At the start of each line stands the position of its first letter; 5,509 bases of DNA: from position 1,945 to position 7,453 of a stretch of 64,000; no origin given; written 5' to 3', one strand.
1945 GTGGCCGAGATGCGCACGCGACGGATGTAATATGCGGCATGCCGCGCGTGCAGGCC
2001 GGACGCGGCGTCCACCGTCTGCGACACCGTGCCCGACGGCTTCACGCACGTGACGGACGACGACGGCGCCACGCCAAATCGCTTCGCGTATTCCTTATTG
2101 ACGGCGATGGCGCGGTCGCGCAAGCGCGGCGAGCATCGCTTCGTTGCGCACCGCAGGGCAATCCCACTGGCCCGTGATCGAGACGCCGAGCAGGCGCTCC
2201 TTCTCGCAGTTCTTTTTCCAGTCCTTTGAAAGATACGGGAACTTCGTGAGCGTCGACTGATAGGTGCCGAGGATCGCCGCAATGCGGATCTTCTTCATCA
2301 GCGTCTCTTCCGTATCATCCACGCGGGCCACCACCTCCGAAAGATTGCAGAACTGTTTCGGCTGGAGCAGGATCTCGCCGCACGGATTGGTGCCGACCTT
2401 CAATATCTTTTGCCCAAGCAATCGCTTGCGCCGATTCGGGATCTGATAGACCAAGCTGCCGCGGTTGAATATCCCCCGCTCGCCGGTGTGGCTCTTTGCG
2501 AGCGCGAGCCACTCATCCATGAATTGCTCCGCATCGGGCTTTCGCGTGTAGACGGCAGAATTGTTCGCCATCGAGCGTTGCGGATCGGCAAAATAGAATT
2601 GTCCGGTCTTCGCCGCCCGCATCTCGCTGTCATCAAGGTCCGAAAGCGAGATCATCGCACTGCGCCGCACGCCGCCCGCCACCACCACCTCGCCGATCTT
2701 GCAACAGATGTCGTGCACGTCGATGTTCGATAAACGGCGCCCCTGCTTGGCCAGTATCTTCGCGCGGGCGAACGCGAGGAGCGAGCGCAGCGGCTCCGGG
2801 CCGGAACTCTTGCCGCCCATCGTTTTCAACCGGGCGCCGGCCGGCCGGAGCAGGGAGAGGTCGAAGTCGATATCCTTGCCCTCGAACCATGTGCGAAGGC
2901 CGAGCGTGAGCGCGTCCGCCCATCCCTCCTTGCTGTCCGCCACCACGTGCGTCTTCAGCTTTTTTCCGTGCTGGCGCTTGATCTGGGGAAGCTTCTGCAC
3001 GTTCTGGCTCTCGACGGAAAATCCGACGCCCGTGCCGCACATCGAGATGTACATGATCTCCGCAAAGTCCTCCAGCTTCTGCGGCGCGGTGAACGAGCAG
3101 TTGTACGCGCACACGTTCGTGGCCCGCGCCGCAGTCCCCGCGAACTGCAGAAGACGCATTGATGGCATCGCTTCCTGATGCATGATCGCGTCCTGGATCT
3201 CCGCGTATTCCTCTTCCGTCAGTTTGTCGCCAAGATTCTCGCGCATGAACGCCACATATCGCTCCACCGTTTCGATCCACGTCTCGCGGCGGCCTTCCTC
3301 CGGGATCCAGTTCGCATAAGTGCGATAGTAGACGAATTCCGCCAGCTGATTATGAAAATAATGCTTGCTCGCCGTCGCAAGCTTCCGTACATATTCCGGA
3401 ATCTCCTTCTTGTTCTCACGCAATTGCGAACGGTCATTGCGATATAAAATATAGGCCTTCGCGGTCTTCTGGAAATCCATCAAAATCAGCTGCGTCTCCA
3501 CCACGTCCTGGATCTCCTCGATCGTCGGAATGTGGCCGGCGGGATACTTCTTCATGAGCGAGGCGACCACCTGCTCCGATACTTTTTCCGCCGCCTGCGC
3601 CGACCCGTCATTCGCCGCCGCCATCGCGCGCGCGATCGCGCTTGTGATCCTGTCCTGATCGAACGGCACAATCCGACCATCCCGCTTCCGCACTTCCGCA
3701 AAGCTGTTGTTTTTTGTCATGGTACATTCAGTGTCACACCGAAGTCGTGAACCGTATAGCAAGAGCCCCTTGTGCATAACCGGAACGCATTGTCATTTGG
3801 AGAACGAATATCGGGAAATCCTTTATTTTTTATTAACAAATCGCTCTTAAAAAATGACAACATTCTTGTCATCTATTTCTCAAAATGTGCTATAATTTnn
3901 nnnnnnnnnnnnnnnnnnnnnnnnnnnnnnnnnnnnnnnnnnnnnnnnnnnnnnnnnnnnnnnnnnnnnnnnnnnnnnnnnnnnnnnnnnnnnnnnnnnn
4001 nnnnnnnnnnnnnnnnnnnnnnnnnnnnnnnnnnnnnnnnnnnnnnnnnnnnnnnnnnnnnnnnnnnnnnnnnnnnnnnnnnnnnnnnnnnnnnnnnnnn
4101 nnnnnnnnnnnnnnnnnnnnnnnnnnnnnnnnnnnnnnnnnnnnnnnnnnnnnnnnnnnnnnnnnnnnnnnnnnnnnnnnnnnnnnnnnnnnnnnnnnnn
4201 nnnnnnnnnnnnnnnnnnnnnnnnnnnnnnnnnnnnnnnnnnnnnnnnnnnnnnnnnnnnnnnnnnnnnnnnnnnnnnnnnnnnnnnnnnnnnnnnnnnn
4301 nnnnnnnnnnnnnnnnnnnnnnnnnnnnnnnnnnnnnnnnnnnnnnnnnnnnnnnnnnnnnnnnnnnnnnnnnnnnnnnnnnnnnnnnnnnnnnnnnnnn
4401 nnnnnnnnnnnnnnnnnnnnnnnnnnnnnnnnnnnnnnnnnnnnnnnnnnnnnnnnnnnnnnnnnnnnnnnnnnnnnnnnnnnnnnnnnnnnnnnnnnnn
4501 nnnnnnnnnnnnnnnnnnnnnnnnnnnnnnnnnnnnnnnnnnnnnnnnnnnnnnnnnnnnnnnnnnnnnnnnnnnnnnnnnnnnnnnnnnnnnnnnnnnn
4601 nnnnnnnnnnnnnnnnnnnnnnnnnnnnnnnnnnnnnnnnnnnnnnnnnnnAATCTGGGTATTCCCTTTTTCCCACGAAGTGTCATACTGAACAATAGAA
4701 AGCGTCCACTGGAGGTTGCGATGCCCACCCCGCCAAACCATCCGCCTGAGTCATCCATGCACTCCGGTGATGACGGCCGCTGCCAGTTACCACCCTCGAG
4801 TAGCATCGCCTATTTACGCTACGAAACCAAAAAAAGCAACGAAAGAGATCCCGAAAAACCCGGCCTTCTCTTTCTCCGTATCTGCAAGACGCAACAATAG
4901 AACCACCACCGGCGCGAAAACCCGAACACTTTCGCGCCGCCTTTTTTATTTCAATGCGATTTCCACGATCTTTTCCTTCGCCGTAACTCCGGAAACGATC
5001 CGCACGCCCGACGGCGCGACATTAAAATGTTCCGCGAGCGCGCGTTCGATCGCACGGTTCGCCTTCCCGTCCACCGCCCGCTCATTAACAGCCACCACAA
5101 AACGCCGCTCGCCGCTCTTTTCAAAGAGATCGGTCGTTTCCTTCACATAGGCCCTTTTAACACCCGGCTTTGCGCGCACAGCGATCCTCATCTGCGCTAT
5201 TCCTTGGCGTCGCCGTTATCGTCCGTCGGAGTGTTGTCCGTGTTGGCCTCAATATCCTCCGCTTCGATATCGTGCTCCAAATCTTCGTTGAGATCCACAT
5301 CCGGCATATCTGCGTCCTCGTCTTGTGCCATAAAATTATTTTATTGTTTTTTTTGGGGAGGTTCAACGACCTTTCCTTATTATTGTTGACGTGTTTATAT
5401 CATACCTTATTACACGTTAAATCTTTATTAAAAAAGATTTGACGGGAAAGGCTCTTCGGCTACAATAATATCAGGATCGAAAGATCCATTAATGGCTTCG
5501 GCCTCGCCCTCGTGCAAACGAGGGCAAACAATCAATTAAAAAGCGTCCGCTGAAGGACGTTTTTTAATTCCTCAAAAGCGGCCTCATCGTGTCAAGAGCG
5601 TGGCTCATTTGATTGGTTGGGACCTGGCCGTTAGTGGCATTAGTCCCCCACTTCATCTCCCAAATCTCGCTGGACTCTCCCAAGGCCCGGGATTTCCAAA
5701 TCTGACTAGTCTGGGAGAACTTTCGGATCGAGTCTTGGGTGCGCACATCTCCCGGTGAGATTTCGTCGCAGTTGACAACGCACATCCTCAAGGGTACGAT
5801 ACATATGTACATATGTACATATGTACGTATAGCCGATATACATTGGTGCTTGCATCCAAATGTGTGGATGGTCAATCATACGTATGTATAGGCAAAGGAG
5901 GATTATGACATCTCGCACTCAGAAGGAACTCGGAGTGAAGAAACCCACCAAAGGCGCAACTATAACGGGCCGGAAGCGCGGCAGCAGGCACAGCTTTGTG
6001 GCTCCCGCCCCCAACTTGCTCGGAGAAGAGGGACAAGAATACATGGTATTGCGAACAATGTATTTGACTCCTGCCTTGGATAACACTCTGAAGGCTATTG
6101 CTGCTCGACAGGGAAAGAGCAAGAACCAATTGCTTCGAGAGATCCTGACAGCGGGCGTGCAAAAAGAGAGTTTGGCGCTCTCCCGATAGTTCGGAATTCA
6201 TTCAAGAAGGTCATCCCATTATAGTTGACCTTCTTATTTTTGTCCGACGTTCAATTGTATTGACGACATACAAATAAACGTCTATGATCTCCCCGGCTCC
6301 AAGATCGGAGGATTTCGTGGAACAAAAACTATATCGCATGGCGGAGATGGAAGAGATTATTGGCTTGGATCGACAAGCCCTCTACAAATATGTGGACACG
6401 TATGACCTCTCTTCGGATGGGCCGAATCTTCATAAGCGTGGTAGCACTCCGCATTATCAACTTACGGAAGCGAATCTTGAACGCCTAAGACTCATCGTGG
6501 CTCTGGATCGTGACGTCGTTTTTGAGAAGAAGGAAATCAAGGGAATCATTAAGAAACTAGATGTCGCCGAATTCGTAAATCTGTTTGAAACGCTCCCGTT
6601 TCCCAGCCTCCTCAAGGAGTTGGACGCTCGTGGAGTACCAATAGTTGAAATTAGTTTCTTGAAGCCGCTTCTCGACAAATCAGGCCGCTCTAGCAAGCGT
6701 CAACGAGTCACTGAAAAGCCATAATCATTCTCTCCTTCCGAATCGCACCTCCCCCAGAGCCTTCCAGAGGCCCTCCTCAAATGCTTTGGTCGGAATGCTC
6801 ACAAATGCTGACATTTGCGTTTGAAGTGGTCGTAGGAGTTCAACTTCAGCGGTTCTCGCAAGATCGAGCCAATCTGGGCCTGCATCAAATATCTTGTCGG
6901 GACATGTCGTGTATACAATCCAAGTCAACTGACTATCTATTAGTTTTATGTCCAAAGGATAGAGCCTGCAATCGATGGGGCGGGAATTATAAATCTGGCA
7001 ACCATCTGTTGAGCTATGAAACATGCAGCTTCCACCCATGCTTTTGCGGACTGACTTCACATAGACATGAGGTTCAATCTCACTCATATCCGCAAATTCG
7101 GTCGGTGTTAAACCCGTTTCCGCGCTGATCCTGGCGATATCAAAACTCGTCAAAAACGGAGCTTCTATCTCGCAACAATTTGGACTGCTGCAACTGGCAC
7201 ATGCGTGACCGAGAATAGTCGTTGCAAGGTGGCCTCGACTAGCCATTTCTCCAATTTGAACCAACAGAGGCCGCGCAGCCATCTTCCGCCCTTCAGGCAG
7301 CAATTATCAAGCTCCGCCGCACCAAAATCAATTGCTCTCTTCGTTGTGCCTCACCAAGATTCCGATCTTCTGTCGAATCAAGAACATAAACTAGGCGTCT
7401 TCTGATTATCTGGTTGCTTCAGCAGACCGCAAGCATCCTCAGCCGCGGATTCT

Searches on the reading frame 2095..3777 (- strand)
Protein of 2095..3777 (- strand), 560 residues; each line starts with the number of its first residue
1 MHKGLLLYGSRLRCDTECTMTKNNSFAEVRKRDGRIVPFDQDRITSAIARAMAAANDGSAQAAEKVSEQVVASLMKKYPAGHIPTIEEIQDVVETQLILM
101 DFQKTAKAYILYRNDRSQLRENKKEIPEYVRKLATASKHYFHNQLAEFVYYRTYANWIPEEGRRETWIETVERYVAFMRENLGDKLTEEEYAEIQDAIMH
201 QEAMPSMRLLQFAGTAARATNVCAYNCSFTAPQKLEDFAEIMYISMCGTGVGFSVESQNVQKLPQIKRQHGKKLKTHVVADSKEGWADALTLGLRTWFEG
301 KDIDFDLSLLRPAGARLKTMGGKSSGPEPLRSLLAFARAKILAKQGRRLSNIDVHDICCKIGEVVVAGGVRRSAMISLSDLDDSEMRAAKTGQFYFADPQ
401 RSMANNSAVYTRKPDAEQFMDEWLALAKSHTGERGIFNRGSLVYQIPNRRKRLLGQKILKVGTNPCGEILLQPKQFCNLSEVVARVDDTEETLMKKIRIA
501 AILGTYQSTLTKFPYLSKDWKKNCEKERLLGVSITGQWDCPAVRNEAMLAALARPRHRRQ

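Call 5: search_protein_families(library=pfam, proteins=[window:2095-3777:-], max_evalue=0.01)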
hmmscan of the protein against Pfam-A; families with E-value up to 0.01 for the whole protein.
window:2095-3777:- (560 aa): 4 families
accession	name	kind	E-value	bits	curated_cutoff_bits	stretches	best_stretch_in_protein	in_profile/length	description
PF03477.21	ATP-cone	-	3.6e-23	82.4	25.8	1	29-117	3-87/88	ATP cone domain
PF17975.6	RNR_Alpha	-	2.4e-13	50.9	26.4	1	128-203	4-77/101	Ribonucleotide reductase alpha domain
PF21995.1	RNR-II_ins_dom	-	5.3e-06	27.1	27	1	273-334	33-100/107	B12-dependent ribonucleotide reductase, insertion domain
PF02867.20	Ribonuc_red_lgC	-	0.0004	19.6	23.9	1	400-487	153-238/523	Ribonucleotide reductase, barrel domain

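Call 20: find_encoding_contigs(protein=window:2095-3720:-, flank=10000, max_places=10)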
Protein window:2095-3720:- (541 aa): no gene with exactly this product is on record in the collection.

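Call 30: list_cluster_members(proteins=[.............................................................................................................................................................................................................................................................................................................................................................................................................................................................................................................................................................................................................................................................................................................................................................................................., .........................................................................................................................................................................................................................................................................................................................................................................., window:2098-3720:-, window:2098-3777:-, window:1422-2282:-, window:704-1402:-, window:704-1456:-, L013:64-2361:-, window:538-954:-, window:3914-4648:+])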
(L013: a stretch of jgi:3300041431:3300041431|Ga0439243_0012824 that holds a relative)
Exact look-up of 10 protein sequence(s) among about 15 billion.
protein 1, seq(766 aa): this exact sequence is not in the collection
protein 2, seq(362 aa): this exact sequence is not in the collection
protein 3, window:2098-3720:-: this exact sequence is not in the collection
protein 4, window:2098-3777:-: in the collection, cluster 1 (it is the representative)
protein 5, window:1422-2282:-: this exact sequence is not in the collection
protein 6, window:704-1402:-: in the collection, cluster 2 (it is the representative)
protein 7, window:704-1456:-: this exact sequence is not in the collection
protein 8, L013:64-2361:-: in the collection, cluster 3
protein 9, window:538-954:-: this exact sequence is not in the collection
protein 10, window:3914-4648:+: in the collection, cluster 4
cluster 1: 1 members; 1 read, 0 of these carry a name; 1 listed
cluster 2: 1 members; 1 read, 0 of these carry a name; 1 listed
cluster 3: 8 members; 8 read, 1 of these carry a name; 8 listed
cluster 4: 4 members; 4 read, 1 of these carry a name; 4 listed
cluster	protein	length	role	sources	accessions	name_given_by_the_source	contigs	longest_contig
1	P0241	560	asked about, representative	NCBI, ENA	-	-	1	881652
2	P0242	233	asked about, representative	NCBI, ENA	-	-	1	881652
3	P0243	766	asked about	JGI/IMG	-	ribonucleoside-diphosphate reductase alpha chain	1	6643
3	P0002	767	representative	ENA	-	-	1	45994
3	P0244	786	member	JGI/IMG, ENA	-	-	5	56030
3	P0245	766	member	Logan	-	-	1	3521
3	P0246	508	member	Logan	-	-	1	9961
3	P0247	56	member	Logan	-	-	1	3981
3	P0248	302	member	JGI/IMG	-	-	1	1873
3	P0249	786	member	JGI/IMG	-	-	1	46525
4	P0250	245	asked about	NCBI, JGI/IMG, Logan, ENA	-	sugar-specific transcriptional regulator TrmB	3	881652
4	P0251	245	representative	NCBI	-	-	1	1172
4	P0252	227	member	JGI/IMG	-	-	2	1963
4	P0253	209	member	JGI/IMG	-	-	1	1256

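Call 48: search_protein_families(library=ncbifam, proteins=[P0243], max_evalue=0.00001)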
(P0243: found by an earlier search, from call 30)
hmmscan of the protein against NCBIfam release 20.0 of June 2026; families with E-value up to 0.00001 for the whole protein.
P0243 (766 aa): 11 families
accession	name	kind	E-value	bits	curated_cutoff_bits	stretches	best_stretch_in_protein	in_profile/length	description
TIGR02505.1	RTPR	equivalog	2.7e-88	296.9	340.05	2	251-749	169-723/724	ribonucleoside-triphosphate reductase, adenosylcobalamin-dependent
NF005010.0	PRK06406.1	subfamily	1.3e-22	79.9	1125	1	8-107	5-105/771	vitamin B12-dependent ribonucleotide reductase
NF006207.0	PRK08332.1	equivalog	1.6e-22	78.7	2400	1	9-121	5-115/1684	vitamin B12-dependent ribonucleotide reductase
NF005497.0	PRK07111.1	equivalog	1.3e-20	73.4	764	1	8-115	3-109/746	anaerobic ribonucleoside triphosphate reductase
NF006126.0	PRK08270.1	equivalog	2.5e-17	62.4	548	1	8-110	3-101/684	ribonucleoside triphosphate reductase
NF005544.0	PRK07207.1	equivalog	1.1e-16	59.8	965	1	8-106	34-139/965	ribonucleoside-diphosphate reductase subunit alpha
NF009028.0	PRK12364.1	equivalog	1.8e-15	56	1377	1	9-112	2-106/842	ribonucleoside-diphosphate reductase subunit alpha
NF006732.0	PRK09263.1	equivalog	3e-15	55.7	657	1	9-119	4-110/712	anaerobic ribonucleoside-triphosphate reductase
NF009029.0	PRK12365.1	equivalog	5.5e-14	51.1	1350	1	9-119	10-129/1046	ribonucleoside-diphosphate reductase subunit alpha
TIGR02504.1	NrdJ_Z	equivalog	2.3e-12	46.3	399.95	1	234-463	61-298/606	adenosylcobalamin-dependent ribonucleoside-diphosphate reductase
NF006417.0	PRK08665.1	equivalog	1.8e-06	26.5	961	0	284-463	126-296/759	vitamin B12-dependent ribonucleotide reductase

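Call 49: search_solved_structures(query=P0243, max_evalue=0.001)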
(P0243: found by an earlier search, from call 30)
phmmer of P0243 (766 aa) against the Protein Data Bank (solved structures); distinct sequences matched with E-value up to 0.001: 5.
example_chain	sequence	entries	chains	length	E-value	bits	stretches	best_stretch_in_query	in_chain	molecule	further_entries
1l1l_A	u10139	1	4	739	4.9e-48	167.4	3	260-521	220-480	RIBONUCLEOSIDE TRIPHOSPHATE REDUCTASE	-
5olk_A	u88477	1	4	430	3.6e-18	68.6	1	7-142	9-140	Ribonucleoside-diphosphate reductase, beta subunit 1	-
5im3_A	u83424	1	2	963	5.1e-12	48.3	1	10-104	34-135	Ribonucleoside-diphosphate reductase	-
8p23_A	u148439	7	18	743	4.5e-06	28.6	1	9-104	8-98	Anaerobic ribonucleoside-triphosphate reductase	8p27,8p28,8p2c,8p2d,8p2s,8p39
9d3x_A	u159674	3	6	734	4.6e-05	25.3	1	8-124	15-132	Anaerobic ribonucleoside-triphosphate reductase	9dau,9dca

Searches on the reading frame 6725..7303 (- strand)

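Call 55: search_protein_families(library=pfam, proteins=[window:6725-7303:-], max_evalue=0.001)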
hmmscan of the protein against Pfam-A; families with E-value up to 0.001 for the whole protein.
window:6725-7303:- (192 aa): 1 family
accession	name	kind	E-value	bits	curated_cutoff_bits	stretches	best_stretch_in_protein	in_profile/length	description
PF03692.20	CxxCxxCC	-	6.2e-08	33.7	23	1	34-118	1-72/85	Putative zinc- or iron-chelating domain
